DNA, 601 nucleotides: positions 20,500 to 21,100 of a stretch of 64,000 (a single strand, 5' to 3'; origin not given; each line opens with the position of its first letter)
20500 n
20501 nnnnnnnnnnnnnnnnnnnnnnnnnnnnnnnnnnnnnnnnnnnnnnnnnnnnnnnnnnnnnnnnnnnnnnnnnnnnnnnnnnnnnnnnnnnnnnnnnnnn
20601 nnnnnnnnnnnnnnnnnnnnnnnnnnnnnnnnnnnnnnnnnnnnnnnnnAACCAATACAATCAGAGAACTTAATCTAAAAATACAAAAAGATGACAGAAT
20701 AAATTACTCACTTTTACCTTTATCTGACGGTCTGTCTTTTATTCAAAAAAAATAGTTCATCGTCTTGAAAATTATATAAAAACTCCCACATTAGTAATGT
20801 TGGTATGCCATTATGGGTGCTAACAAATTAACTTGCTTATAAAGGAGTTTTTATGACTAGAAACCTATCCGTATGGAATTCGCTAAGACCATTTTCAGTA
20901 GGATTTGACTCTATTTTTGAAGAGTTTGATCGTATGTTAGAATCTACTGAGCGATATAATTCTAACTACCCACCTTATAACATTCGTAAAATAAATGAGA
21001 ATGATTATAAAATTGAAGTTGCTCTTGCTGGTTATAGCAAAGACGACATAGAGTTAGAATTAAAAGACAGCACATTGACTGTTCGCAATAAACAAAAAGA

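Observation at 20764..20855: Sigma-32 promoter plus ROSE-like RNA thermometer controlling hsp20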

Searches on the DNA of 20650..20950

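Call 4: search_rna_families(source=window, start=20650, end=20950, threshold=evalue, max_evalue=10, show_alignments=5)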
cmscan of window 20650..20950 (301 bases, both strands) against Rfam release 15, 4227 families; matches with E-value up to 10: 5.
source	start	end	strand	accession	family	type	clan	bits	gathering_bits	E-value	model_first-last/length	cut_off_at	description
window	20799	20858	+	RF02523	ROSE_3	Cis-reg; thermoregulator;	-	23.6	43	0.0066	1-69/69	no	Repression of heat shock gene expression (ROSE) element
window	20790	20859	+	RF01832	ROSE_2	Cis-reg; thermoregulator;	-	16.7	65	0.5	1-73/73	no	Repression of heat shock gene expression (ROSE) element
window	20725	20762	+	RF03198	mir-7385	Gene; miRNA;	-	14.2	69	2.7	6-55/62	no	mir-7385 microRNA precursor family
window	20684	20726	+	RF00440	SNORD37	Gene; snRNA; snoRNA; CD-box;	-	14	45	4.7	1-65/65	no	Small nucleolar RNA SNORD37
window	20666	20691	+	RF01933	bxd_5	Gene; lncRNA;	-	12.6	50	1.1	34-57/57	no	Bithoraxoid conserved region 5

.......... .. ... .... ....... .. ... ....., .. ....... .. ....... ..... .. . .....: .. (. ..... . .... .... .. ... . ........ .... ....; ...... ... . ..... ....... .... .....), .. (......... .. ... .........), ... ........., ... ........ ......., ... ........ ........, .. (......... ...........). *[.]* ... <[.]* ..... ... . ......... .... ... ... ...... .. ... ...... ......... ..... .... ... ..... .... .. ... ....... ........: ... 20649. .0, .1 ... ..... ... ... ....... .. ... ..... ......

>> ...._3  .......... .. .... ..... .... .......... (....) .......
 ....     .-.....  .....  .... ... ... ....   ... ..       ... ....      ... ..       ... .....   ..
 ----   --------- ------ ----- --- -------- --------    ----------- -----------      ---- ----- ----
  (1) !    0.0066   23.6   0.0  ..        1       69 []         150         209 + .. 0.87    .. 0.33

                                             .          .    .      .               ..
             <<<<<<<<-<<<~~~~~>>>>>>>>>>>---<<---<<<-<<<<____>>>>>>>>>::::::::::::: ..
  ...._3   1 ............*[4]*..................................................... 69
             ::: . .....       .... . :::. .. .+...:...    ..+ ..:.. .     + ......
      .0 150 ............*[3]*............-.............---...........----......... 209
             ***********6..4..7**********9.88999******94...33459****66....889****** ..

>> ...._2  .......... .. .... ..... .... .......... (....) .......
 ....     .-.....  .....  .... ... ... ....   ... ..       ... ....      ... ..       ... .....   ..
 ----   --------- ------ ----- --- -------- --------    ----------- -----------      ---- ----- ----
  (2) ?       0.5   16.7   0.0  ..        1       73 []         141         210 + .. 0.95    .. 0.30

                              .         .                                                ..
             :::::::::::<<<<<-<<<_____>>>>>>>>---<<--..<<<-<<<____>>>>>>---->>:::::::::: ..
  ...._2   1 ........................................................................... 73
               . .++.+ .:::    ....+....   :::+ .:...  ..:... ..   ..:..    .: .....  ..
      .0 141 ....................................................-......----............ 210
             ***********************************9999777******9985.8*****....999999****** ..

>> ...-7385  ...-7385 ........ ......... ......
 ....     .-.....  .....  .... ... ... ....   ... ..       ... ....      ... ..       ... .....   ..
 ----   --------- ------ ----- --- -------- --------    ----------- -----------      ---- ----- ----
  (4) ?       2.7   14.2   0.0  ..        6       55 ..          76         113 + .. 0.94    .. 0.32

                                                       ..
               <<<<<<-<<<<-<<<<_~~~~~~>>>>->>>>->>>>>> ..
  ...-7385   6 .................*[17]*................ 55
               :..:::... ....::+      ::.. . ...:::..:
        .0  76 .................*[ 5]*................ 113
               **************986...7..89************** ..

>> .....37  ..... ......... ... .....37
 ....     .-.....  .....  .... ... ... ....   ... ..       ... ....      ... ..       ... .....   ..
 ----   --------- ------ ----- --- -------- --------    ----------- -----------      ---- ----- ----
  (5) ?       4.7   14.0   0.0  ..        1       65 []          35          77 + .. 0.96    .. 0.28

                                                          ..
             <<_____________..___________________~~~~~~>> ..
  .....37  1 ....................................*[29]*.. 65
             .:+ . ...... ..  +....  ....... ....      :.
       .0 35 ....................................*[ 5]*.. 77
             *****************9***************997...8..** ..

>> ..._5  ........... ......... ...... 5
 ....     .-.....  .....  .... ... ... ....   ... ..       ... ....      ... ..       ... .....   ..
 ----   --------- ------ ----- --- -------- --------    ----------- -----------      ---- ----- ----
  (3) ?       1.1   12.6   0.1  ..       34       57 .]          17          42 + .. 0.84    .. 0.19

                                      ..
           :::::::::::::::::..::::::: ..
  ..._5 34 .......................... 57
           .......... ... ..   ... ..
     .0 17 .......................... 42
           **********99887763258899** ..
